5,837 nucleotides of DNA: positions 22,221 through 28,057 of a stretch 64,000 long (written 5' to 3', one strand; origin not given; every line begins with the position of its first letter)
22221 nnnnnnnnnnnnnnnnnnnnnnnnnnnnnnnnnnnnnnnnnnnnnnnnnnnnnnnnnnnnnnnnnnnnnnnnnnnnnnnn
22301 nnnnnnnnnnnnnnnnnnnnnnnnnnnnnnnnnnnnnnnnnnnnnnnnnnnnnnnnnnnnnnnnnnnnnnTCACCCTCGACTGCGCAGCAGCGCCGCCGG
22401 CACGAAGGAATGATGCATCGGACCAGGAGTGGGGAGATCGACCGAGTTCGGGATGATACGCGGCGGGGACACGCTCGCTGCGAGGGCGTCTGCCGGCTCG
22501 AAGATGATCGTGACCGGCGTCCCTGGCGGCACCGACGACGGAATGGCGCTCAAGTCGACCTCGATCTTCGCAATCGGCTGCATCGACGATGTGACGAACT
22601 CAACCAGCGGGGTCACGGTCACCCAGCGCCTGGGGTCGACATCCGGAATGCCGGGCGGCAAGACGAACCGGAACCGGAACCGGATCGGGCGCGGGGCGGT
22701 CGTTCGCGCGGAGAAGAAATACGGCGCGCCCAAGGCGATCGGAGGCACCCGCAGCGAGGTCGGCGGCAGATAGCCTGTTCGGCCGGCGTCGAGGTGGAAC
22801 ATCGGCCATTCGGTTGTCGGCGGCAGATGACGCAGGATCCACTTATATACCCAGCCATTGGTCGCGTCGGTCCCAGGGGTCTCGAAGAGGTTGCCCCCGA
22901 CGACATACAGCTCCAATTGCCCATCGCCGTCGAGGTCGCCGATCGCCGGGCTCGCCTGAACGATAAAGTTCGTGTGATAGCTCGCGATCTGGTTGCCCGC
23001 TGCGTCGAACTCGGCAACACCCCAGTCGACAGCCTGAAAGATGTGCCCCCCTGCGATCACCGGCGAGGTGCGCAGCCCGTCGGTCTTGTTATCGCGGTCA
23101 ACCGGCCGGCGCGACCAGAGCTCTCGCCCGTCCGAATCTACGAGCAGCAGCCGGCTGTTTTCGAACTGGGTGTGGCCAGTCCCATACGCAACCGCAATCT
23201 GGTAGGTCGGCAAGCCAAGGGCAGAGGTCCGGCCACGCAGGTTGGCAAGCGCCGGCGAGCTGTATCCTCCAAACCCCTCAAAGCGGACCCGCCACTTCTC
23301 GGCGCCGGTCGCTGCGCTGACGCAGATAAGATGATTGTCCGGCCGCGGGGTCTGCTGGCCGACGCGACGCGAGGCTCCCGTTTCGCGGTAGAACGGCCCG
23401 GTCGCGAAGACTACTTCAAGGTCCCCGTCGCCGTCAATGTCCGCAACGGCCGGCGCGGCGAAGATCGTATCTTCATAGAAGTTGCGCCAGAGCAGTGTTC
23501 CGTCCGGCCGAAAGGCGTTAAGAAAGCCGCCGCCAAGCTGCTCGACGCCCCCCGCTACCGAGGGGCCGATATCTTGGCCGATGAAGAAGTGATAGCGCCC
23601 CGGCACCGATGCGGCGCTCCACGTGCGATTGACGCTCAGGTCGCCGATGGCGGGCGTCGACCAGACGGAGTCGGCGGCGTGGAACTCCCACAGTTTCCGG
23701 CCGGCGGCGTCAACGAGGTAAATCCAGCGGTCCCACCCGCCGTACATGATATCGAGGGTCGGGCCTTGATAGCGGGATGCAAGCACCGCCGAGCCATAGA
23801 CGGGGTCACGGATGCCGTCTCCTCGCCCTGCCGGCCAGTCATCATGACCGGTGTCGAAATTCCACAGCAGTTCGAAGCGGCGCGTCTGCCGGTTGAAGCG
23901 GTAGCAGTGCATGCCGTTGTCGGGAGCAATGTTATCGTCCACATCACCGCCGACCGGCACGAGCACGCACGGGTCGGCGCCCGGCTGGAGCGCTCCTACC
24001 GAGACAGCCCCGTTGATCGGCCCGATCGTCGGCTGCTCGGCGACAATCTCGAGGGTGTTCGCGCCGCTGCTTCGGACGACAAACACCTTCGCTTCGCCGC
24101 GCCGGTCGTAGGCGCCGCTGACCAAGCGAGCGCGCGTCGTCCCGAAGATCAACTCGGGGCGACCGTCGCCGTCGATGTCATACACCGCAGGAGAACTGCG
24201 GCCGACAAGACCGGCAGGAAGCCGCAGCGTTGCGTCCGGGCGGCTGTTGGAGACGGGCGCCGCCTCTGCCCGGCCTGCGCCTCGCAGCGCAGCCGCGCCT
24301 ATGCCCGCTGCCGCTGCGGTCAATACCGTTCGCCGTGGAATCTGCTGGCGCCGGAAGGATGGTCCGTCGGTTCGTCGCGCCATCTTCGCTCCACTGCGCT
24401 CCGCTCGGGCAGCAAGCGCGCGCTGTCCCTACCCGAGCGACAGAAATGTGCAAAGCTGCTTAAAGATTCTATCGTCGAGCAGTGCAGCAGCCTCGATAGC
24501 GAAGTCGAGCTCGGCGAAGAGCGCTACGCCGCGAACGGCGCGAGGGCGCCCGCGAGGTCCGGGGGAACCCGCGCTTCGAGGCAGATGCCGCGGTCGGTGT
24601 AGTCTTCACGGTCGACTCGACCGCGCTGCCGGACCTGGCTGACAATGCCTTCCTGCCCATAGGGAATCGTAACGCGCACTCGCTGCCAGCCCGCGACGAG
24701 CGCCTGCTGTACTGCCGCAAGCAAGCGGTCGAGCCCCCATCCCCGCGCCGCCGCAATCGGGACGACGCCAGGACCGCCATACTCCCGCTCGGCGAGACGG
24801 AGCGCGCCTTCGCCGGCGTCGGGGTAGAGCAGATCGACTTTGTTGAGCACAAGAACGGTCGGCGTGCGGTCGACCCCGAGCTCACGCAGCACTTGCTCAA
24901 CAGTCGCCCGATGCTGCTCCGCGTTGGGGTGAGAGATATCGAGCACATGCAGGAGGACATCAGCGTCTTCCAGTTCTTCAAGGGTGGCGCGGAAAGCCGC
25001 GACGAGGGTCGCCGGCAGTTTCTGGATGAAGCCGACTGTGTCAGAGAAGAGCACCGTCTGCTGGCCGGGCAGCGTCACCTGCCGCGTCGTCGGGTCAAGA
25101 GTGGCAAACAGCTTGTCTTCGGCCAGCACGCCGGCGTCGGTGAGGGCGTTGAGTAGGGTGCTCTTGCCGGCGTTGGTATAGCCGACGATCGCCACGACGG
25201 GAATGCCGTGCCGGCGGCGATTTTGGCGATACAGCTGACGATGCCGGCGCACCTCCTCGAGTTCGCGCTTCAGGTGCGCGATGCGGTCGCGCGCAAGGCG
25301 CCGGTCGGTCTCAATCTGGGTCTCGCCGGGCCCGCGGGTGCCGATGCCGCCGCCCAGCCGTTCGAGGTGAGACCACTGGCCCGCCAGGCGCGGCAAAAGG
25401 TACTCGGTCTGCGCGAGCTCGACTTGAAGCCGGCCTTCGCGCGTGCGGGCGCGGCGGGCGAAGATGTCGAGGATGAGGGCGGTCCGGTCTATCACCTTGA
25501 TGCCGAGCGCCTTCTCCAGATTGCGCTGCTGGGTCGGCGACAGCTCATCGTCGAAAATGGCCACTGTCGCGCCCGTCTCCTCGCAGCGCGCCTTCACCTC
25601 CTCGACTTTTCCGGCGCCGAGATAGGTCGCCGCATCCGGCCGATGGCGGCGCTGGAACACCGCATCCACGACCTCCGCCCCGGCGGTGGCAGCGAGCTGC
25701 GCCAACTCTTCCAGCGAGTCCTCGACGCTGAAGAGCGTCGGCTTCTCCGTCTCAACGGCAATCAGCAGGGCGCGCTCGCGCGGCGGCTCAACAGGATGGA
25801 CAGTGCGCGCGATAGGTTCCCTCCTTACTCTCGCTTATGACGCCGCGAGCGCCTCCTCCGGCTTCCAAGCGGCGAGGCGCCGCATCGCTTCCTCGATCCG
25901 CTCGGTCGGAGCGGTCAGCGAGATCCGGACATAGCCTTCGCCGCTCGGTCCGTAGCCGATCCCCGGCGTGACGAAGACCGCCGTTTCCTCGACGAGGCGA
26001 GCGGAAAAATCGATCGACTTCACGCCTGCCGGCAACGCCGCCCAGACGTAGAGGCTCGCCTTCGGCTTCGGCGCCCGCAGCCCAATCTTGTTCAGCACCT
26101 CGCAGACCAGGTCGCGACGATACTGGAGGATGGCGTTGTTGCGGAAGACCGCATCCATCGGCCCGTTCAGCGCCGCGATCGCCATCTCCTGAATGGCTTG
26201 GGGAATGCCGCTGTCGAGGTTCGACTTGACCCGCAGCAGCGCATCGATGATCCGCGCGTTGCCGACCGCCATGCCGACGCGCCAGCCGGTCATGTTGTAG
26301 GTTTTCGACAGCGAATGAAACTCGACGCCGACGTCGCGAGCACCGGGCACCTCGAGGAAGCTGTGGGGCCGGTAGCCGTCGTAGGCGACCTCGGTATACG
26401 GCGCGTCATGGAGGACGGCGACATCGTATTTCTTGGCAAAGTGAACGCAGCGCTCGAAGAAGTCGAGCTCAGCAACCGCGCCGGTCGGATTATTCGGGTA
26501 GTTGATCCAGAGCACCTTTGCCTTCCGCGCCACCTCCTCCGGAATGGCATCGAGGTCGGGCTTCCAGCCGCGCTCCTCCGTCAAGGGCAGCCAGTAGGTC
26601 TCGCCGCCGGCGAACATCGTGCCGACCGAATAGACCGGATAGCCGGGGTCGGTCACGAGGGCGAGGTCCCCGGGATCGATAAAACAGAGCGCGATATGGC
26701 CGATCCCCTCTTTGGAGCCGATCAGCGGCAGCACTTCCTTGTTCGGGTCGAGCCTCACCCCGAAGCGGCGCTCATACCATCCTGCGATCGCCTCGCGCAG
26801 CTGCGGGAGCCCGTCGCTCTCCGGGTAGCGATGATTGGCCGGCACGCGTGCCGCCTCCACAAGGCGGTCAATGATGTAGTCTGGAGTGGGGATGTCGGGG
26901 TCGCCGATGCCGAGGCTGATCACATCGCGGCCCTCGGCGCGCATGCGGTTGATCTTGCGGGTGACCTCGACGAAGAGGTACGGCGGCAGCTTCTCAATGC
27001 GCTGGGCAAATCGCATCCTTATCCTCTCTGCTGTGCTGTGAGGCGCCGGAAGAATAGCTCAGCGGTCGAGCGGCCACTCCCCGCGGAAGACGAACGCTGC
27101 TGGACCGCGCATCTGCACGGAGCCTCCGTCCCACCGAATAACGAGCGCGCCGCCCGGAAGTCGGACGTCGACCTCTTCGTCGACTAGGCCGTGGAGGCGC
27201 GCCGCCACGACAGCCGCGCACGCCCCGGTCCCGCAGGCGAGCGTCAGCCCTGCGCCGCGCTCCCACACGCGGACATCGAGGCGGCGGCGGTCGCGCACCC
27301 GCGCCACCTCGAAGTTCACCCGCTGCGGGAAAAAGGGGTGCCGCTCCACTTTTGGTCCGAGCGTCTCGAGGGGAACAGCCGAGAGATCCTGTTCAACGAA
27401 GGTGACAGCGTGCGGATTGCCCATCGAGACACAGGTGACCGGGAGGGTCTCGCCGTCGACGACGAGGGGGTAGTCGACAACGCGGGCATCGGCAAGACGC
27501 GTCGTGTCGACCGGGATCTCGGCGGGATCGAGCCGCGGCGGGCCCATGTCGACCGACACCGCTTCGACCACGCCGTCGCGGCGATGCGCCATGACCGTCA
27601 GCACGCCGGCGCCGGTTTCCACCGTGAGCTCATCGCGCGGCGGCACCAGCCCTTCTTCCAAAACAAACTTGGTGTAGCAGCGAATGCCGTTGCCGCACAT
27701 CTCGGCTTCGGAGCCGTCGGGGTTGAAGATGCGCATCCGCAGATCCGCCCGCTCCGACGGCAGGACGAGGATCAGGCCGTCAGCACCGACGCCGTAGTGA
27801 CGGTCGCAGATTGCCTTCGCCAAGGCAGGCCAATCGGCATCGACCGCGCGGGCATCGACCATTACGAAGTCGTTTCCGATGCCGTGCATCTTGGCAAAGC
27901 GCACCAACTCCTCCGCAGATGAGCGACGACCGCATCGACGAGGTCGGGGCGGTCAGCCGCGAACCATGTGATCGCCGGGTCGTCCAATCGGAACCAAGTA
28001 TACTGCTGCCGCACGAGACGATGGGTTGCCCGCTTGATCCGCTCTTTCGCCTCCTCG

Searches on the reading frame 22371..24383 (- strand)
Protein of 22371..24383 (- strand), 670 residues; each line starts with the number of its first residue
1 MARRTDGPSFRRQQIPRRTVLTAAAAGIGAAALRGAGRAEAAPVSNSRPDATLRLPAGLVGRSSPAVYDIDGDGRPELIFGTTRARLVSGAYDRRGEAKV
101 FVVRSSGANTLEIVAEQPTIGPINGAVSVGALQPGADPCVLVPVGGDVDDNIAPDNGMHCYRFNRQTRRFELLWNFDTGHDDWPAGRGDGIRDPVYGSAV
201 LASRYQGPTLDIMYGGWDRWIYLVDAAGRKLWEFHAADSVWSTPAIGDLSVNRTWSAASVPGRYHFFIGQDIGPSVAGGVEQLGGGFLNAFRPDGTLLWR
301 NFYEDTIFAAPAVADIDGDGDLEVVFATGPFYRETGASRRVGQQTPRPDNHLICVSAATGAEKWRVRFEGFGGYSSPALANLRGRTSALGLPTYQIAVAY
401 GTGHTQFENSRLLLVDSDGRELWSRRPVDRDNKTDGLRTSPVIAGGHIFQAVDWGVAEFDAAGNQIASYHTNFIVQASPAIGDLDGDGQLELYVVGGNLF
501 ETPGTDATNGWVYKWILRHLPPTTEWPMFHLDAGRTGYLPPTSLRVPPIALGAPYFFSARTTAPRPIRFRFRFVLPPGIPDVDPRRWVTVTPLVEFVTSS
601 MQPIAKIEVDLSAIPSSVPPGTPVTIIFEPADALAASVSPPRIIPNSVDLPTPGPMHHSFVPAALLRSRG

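Call 14: search_protein_families(library=pfam, proteins=[window:22371-24383:-], max_evalue=0.01)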
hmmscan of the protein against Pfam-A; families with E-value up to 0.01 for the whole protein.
window:22371-24383:- (670 aa): 5 families
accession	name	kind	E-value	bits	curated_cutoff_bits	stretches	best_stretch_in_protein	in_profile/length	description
PF01839.29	FG-GAP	-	3.7e-11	43.1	22.1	1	63-85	3-25/37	FG-GAP repeat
PF13517.12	FG-GAP_3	-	5.5e-09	36.9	26.9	0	303-325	38-60/61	FG-GAP-like repeat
PF13360.13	PQQ_2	-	1.5e-06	28.4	27.6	1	220-471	4-202/233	Outer membrane protein assembly factor BamB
PF13570.13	Beta-prop_ACSF4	-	5.3e-05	23.2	133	0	169-246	164-222/329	Beta-alanine-activating enzyme, beta-propeller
PF21348.3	RGL11_C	-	0.0014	17.9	27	0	286-330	61-110/490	Rhamnogalacturonan lyase family 11, C-terminal domain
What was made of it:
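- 22371..24383 (-): FG-GAP beta-propeller protein, 670 aa, with an N-terminal twin-arginine-like signal (.......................AEA). Possible accessory or acceptor protein; it comes and goes with memA. FG-GAP and PQQ_2 hits (call 14).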

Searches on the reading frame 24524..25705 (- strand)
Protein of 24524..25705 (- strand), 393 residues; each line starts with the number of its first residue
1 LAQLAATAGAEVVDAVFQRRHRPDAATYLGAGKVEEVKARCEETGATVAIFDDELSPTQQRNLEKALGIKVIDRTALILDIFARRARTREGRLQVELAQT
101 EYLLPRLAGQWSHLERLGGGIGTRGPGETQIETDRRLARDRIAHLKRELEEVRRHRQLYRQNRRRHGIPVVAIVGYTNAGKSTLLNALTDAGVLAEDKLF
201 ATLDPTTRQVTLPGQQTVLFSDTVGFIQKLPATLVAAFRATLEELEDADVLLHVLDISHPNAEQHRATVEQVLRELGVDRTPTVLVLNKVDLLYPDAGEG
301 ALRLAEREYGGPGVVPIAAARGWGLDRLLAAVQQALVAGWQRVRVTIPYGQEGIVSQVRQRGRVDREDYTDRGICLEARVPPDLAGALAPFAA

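Call 14: search_protein_families(library=pfam, proteins=[window:24524-25705:-], max_evalue=0.01)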
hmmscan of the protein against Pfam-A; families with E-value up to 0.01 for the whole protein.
window:24524-25705:- (393 aa): 13 families
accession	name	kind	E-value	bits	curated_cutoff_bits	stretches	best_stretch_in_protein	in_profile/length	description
PF16360.10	GTP-bdg_M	-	7.2e-34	116.6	29.5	1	85-163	1-79/79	GTP-binding GTPase Middle Region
PF13167.11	GTP-bdg_N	-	1.8e-33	115.4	25.4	1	2-83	8-89/89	GTP-binding GTPase N-terminal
PF01926.29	MMR_HSR1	-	5e-23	81.8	21.9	1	171-289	2-113/113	50S ribosome-binding GTPase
PF00350.29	Dynamin_N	-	1.1e-07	32.4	27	1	171-206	1-36/168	Dynamin family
PF19275.4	HflX_C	-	9.6e-07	29.2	26.4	1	306-382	4-81/102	HflX C-terminal domain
PF13191.12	AAA_16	-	3.3e-06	28.1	32.6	1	150-293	7-144/167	AAA ATPase domain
PF00009.33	GTP_EFTU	-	4e-06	27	26.5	0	245-335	90-185/188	Elongation factor Tu GTP binding domain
PF02421.24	FeoB_N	-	5.7e-06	26.4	27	1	171-331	3-155/156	Ferrous iron transport protein B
PF03193.22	RsgA_GTPase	-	2.4e-05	24.7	30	0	170-225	108-167/174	RsgA GTPase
PF02492.25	cobW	-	0.0012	18.9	20.7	0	169-189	1-21/180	CobW/HypB/UreG, nucleotide-binding domain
PF00005.33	ABC_tran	-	0.0022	19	25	1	170-265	13-81/137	ABC transporter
PF16897.10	MMR_HSR1_Xtn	-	0.0039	17.6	35.2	1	281-335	56-103/106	C-terminal region of MMR_HSR1 domain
PF13476.12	AAA_23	-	0.0094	17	27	0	169-189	20-40/201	AAA domain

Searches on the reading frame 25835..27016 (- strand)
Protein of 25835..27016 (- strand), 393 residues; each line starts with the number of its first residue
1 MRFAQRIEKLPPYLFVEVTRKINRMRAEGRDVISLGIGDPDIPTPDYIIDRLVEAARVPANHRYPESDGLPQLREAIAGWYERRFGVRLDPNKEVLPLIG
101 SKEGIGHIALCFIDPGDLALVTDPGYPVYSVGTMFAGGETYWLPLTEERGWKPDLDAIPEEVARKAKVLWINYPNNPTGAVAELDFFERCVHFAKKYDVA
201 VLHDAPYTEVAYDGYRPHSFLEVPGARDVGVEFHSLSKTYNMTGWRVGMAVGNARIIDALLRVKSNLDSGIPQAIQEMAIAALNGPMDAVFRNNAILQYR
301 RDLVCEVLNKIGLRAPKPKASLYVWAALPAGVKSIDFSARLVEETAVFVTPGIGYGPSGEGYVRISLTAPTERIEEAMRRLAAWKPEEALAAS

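Call 14: search_protein_families(library=pfam, proteins=[window:25835-27016:-], max_evalue=0.01)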
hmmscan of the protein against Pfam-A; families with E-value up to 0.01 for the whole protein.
window:25835-27016:- (393 aa): 1 family
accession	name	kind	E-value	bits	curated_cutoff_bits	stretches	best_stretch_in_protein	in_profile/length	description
PF00155.27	Aminotran_1_2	-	4.4e-60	204.2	19.7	1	31-381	2-361/361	Aminotransferase class I and II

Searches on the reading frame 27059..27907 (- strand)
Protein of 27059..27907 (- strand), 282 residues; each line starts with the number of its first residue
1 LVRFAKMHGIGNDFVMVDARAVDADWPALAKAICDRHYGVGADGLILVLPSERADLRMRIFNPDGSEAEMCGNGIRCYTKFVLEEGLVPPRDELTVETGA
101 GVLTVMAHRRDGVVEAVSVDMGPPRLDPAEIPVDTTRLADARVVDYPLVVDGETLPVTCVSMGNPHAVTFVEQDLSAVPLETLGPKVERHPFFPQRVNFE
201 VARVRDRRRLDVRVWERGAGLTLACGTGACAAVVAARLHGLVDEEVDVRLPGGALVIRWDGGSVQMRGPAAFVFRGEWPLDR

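Call 14: search_protein_families(library=pfam, proteins=[window:27059-27907:-], max_evalue=0.01)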
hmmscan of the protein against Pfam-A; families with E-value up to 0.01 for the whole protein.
window:27059-27907:- (282 aa): 3 families
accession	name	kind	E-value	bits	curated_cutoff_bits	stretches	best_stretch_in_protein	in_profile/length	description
PF01678.24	DAP_epimerase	-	1.8e-61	206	34.7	2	4-125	1-119/121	Diaminopimelate epimerase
PF05544.16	Pro_racemase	-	1.8e-09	37.6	27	1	47-138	59-153/325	Proline racemase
PF02567.21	PhzC-PhzF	-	1.8e-06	28.1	27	1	49-173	46-163/281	Phenazine biosynthesis-like protein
